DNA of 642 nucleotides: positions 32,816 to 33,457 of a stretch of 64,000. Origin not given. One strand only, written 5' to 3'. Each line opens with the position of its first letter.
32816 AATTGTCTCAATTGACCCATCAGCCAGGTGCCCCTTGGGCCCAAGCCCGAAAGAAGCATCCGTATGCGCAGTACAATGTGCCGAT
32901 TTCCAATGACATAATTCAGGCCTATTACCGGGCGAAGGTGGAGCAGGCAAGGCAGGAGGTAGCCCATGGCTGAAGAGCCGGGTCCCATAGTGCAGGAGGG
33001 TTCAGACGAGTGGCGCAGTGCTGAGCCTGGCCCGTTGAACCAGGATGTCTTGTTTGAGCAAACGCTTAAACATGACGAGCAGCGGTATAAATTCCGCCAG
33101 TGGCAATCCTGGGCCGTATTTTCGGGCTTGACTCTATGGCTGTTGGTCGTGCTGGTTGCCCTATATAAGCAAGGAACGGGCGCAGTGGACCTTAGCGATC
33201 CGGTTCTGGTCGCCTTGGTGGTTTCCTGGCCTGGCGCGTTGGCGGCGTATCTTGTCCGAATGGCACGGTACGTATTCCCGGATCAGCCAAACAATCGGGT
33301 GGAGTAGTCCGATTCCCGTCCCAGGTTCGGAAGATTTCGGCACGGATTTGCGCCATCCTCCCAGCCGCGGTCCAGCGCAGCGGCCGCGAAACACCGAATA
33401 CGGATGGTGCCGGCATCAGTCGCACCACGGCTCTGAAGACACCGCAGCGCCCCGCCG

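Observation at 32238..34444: Tandemly duplicated Panacea (DUF4065) antitoxin plus two-TM toxin module, with the second toxin dead and its antitoxin retained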

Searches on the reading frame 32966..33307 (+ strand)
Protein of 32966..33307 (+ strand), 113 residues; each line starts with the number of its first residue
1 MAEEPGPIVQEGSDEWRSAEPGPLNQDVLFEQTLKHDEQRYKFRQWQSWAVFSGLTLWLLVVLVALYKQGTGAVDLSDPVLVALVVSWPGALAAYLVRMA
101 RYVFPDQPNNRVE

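Call 4: search_protein_families(library=pfam, proteins=[window:32966-33307:+], max_evalue=0.1)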
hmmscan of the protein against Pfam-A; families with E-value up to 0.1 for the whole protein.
window:32966-33307:+ (113 aa): 1 family
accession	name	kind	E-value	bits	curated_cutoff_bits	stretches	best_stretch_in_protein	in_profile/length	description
PF03907.18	Spo7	-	0.034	14.1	27.5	1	29-68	12-51/211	Spo7-like protein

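Call 9: find_homologous_proteins(query=window:32966-33304:+, max_evalue=0.01)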
Query window:32966-33304:+ (113 aa): 2 proteins with E <= 0.01 among 141 candidates.
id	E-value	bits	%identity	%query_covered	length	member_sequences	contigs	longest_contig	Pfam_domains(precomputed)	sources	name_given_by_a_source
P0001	3.1e-70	251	100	100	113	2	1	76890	-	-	-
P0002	1.1e-36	143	90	68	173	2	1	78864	-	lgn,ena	-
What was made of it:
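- Tried and rejected: It found only itself and the frameshifted allele (call 9).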

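Call 15: find_encoding_contigs(protein=P0002, flank=6000)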
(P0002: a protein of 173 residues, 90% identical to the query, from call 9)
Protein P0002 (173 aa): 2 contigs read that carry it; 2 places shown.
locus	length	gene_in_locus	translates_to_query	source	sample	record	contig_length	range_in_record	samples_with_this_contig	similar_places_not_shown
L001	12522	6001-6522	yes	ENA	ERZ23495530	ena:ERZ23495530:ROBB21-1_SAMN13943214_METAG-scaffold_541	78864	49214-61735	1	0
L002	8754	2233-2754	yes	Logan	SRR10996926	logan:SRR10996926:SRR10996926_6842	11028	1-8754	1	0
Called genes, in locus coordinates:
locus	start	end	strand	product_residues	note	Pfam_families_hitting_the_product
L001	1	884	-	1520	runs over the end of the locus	PF05359:DUF748 (weak), PF27051:TamB_N (faint), PF04357:TamB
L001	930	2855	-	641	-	PF03629:SASA (weak), PF02837:Glyco_hydro_2_N (weak), PF21467:BetaGal_gal-bd (weak), PF03629:SASA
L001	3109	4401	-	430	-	PF14281:PDDEXK_4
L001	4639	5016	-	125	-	-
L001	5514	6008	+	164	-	PF13274:SocA_Panacea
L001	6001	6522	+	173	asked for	-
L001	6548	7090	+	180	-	PF13274:SocA_Panacea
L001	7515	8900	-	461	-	PF00884:Sulfatase, PF01663:Phosphodiest (faint), PF16347:SGSH_C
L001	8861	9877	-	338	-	PF01761:DHQ_synthase, PF24621:DHQS_C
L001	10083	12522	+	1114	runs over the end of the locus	PF13517:FG-GAP_3, PF07593:UnbV_ASPIC (faint)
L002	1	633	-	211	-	?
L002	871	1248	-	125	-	-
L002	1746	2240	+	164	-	PF13274:SocA_Panacea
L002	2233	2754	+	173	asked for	-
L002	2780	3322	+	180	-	PF13274:SocA_Panacea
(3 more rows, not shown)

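Call 16: find_encoding_contigs(protein=P0001, flank=3000)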
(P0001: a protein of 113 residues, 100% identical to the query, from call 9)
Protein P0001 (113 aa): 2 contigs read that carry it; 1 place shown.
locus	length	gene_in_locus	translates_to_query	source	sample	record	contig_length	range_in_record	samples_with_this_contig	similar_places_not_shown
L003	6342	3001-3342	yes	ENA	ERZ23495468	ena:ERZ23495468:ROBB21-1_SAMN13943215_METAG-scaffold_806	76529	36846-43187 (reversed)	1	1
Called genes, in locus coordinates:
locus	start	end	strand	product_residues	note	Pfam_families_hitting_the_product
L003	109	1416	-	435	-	PF14281:PDDEXK_4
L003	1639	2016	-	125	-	-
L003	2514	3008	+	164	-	PF13274:SocA_Panacea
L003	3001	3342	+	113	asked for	-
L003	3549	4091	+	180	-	PF13274:SocA_Panacea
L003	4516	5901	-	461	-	PF00884:Sulfatase, PF01663:Phosphodiest (faint), PF16347:SGSH_C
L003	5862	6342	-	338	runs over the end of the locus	PF01761:DHQ_synthase, PF24621:DHQS_C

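Call 27: search_protein_representatives(alignment_id=A3)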
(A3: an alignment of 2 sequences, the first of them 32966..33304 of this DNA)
Query: 2 sequences, 113 profile positions. Proteins with E-value up to 0.001 (for the whole library): 140; up to 1e-10: 4; up to 1e-30: 3. The best 140 are listed.
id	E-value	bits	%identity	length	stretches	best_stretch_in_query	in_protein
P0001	7.1e-64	229.2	-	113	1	1-113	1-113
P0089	3.7e-40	152.8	-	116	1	19-108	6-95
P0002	1.4e-32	128.3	-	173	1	1-73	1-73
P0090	1.0e-23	99.8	-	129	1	25-109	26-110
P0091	1.3e-10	57.7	-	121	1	28-106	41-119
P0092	7.3e-10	55.2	-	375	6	37-57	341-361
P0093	2.4e-09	53.6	-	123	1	14-106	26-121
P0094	3.0e-09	53.2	-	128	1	32-109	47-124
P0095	8.0e-09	51.8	-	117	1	31-106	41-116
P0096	8.2e-09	51.8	-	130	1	34-105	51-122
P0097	4.0e-08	49.6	-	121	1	18-108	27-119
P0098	4.9e-08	49.3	-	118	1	29-110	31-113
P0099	1.3e-07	47.9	-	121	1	11-106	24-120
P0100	1.3e-07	47.9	-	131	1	28-108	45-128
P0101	2.0e-07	47.4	-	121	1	37-106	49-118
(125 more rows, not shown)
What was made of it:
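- Tried and rejected: The exhaustive profile search was needed (call 27).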

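Call 31: search_protein_families(library=pfam, alignment_id=A5, max_evalue=0.01)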
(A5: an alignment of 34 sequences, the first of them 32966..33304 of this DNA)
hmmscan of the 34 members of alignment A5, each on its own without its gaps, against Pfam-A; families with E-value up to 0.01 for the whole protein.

A. member 1, window:32966-33304:+ (113 aa): 0 families

B. families by the number of members that match (of 34 scanned): 20 families
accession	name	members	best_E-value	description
PF20990.2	DUF2207_C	6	0.00018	Predicted membrane protein (DUF2207) C-terminal domain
PF09925.14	DUF2157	2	0.0006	Predicted membrane protein (DUF2157)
PF13829.11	DUF4191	2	0.00074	Domain of unknown function (DUF4191)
PF01769.21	MgtE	1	0.00035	Divalent cation transporter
PF10176.14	NEDD4_Bsd2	1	0.00071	NEDD4/Bsd2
PF14914.11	LRRC37AB_C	1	0.00086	LRRC37A/B like protein 1 C-terminal domain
PF11241.13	DUF3043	1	0.0015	Protein of unknown function (DUF3043)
PF11026.13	DUF2721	1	0.0015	Protein of unknown function (DUF2721)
PF07332.16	Phage_holin_3_6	1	0.0016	Putative Actinobacterial Holin-X, holin superfamily III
PF21796.3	Cac1_C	1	0.0026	Chromatin assembly factor 1 subunit Cac1, C-terminal domain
PF03739.19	LptF_LptG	1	0.0036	Lipopolysaccharide export system permease LptF/LptG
PF12420.13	DUF3671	1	0.0036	Fam-L, Fam-M like protein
PF11893.13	DUF3413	1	0.0038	Domain of unknown function (DUF3413)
PF03547.23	Mem_trans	1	0.0051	Membrane transport protein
PF05832.17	DUF846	1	0.0058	Eukaryotic protein of unknown function (DUF846)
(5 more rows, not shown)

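Call 32: search_protein_families(library=ncbifam, alignment_id=A5, max_evalue=0.01)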
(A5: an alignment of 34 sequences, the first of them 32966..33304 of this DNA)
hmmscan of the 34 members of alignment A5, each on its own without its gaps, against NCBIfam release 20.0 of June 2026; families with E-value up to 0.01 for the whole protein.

A. member 1, window:32966-33304:+ (113 aa): 0 families

B. families by the number of members that match (of 34 scanned): 17 families
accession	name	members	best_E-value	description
NF046000.1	MAG1210_fam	3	0.00035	MAG1210 family protein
NF033887.1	conj_TraX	2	0.0017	conjugal transfer protein TraX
NF052507.1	BA5345_fam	1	8.6e-05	BA5345 family protein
NF045849.1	ICE_MMCAP2_0565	1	0.00059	Mbov_0395 family pilin-like conjugal transfer protein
NF033634.1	SLATT_1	1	0.00082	SLATT domain-containing protein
TIGR03142.1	cytochro_ccmI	1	0.00092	c-type cytochrome biogenesis protein CcmI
TIGR03503.1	TIGR03503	1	0.00095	TIGR03503 family protein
NF038277.1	accessory_MacP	1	0.0024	cell wall synthase accessory phosphoprotein MacP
NF008109.0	PRK10856.1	1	0.0036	cytoskeleton protein RodZ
NF033688.1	MG406_fam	1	0.0041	MG406 family protein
NF007061.0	PRK09506.1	1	0.0049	bifunctional glycosyl transferase/transpeptidase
NF010008.0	PRK13481.1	1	0.005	glycosyltransferase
TIGR04370.1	glyco_rpt_poly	1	0.0063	oligosaccharide repeat unit polymerase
NF038219.1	IcmV_IVB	1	0.0075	type IVB secretion system protein IcmV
NF045538.1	AciT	1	0.0077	AciT family ciprofloxacin tolerance protein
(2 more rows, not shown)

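Call 33: search_protein_families(library=padloc, alignment_id=A5, max_evalue=0.01)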
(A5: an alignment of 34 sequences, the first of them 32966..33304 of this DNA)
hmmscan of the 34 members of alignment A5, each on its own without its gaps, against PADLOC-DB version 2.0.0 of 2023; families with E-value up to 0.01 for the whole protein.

A. member 1, window:32966-33304:+ (113 aa): 0 families

B. families by the number of members that match (of 34 scanned): 5 families
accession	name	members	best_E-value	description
PDLC00718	Effector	2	0.0014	4TM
PDLC00715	Effector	2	0.0036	4TM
PDLC04057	PD-T4-6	1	4.8e-05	-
PDLC01992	CARF_m9--CARF_TM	1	0.0034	-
PDLC03819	RTasSLATT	1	0.0061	DRT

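Call 36: find_related_loci(query=A6, collection=genome_contigs, flank=3000)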
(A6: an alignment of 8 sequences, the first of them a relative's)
Query A6 (117 aa) in genome_contigs; peptide patterns used: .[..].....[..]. (x = any residue, [..] = any of these).
76 stretches matched a pattern; 8 encode a relative of the query (tblastn E <= 1e-3); 8 distinct loci.
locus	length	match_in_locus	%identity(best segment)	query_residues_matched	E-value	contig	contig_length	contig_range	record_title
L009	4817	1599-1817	56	51-116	5e-21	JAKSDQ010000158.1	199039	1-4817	MAG: Cytophagales bacterium isolate MAG.99 k141_41701, whole genome shotgun sequence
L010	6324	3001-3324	50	21-117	7e-18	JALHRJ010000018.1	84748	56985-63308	MAG: Cyclobacteriaceae bacterium isolate maxbin.123_sub c_000000001658, whole genome shotgun sequence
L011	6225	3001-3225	56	49-116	2e-14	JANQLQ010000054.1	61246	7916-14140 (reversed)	MAG: Fulvivirga sp. isolate PL25a_bin.63 k99_911164, whole genome shotgun sequence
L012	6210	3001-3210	73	49-116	3e-10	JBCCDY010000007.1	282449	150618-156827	MAG: Bacteroidota bacterium isolate P01_A01_bin.95 k141_1575378_length_282449_cov_51.2544, whole genome shotgun sequence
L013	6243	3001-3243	57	40-114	5e-10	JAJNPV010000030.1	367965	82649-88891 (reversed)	MAG: Ohtaekwangia sp. isolate MAG_016 k141_330553, whole genome shotgun sequence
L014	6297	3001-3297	48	24-117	7e-9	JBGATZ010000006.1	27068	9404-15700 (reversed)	MAG: Cyclobacteriaceae bacterium isolate MAG_MBR_H10.95 MBRH10-95_opera_contig_6200, whole genome shotgun sequence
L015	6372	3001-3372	44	5-117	1e-8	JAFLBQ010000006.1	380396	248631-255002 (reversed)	MAG: Cytophagales bacterium isolate UWPOB_CYTO1 gnl_X_DGMGIFFD_6, whole genome shotgun sequence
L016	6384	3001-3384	44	1-117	1e-8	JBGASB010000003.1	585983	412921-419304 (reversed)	MAG: Cyclobacteriaceae bacterium isolate MAG_MBR_AS.84 MBRAS-84_NODE_3_length_585983_cov_12.818679, whole genome shotgun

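Call 47: find_homologous_proteins(query=A5, max_evalue=0.001)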
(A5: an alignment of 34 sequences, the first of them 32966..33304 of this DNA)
Query A5 (34 sequences) (113 aa, profile of the alignment): 33 proteins with E <= 0.001 among 8000 candidates.
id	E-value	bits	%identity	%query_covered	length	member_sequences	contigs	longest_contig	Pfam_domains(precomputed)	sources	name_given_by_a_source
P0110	3.2e-34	135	24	94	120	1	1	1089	-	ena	-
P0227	3.9e-28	115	27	72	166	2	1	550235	-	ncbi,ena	-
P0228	4.5e-28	115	29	73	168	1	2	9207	-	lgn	-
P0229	8.2e-28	114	28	91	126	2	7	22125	-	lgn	-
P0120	8.4e-28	114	26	72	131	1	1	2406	-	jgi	jgi:hypothetical protein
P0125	1.3e-27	114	30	74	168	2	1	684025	-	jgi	jgi:hypothetical protein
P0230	2.1e-27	113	27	65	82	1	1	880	-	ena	-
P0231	8.0e-27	111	39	65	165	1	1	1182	-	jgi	-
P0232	1.0e-26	111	29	69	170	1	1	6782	-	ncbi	-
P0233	1.9e-26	110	30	70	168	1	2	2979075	-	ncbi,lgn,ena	-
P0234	2.0e-25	107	38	66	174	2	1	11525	-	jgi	-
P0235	2.2e-25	107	29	71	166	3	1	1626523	-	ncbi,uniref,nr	ncbi:hypothetical protein [Xanthocytophaga agilis]|uniref:Uncharacterized protein n=1 Tax=Xanthocyto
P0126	2.6e-25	106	26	66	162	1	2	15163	-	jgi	jgi:hypothetical protein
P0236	2.7e-25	106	27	81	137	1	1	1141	-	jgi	jgi:hypothetical protein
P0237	2.8e-25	106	26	86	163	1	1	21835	-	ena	-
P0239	1.5e-23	101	25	67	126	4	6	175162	-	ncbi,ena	-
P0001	2.6e-22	97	100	100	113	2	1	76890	-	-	-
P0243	3.7e-21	93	25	64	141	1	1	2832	-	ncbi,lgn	-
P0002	2.7e-4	39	90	68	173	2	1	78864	-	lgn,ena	-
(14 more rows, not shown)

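Call 48: list_cluster_members(proteins=[P0227, P0232, P0233, P0235, P0239, P0243])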
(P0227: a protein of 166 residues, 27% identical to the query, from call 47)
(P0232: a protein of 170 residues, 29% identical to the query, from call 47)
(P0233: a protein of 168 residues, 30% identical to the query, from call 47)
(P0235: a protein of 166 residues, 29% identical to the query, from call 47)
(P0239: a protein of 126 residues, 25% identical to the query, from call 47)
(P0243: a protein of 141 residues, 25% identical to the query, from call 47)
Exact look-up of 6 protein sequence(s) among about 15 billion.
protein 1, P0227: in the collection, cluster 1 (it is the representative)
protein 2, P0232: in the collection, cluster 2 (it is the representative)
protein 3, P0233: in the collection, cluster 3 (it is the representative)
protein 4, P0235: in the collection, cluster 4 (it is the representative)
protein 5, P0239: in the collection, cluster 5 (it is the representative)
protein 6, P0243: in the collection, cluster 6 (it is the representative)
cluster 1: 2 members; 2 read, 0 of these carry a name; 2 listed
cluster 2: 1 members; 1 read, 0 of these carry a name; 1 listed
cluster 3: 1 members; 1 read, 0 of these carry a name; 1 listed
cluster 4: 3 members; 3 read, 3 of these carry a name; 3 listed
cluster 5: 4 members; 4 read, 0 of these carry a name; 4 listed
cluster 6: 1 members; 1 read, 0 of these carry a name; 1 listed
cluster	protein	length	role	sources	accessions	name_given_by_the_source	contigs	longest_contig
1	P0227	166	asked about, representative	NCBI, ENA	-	-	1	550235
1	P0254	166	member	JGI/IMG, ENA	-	-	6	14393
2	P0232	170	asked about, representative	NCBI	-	-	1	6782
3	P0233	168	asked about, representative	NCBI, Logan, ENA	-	-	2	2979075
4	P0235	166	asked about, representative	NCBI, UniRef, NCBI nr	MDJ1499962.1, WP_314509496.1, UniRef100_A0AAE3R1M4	hypothetical protein [Xanthocytophaga agilis] | Uncharacterized protein n=1 Tax=Xanthocytophaga agilis TaxID=3048010 ...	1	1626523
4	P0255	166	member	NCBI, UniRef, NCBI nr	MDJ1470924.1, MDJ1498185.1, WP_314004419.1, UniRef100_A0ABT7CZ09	hypothetical protein QNI19_34905 [Cytophagaceae bacterium DM2B3-1] | Uncharacterized protein n=1 Tax=Xanthocytophaga flava TaxID=3048013 RepID=A0ABT7CZ09_9BACT | hypothetical protein [Xanthocytophaga flavus]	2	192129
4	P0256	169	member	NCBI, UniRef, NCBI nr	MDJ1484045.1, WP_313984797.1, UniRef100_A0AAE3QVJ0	hypothetical protein QNI16_26345 [Cytophagaceae bacterium YF14B1] | Uncharacterized protein n=1 Tax=Xanthocytophaga flava TaxID=3048013 RepID=A0AAE3QVJ0_9BACT | hypothetical protein [Xanthocytophaga flavus]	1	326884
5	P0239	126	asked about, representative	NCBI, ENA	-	-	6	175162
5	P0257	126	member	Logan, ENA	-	-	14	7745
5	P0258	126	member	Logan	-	-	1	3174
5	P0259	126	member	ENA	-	-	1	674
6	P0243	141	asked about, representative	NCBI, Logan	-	-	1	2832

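Call 51: search_dna_similar(query=P0099, collection=plasmids, mode=protein, max_evalue=1, max_rows=25)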
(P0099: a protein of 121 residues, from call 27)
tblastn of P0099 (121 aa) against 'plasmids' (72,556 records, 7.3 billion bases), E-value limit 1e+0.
No match.

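Call 52: search_dna_similar(query=P0099, collection=phages, mode=protein, max_evalue=1, max_rows=25)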
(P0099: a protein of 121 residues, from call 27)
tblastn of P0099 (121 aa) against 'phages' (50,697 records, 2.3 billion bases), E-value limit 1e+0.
No match.
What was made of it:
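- Tried and rejected: No match (calls 51, 52).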

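Call 81: search_protein_families(library=phrogs, proteins=[window:32966-33304:+], max_evalue=0.01)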
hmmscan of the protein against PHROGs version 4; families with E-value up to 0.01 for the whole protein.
window:32966-33304:+ (113 aa): 0 families

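Call 88: predict_structure(alignment_id=A9)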
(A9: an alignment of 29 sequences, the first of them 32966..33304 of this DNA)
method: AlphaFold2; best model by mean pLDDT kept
length: 113 residues; sequences in the alignment: 29
mean_pLDDT: 74.1   pTM: 0.48
mean pLDDT of the five models: 74.1, 71.6, 68.7, 68.2, 67.4
residues with pLDDT >= 90: 6; 70-90: 66; 50-70: 37; < 50: 4
segments of 3 or more residues with pLDDT < 50: none
pLDDT, mean of each block of 10 residues (from residue 1): 53 55 62 72 82 87 90 87 82 82 70 56
secondary structure, 60 per line:
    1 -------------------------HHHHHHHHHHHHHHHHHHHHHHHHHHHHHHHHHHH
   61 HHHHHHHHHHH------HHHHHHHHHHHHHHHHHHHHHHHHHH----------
elements in order: H26-71 H78-103
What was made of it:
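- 32966..33307 (+): Small ORF-1 (panT-1), 113 aa. Acidic disordered N-terminus, then a two-helix membrane hairpin ending in the RYVFP motif. Its start overlaps the panA-1 stop (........). AlphaFold2 model: helices 26-71 and 78-103, pLDDT 82-90 in the hairpin (call 88).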
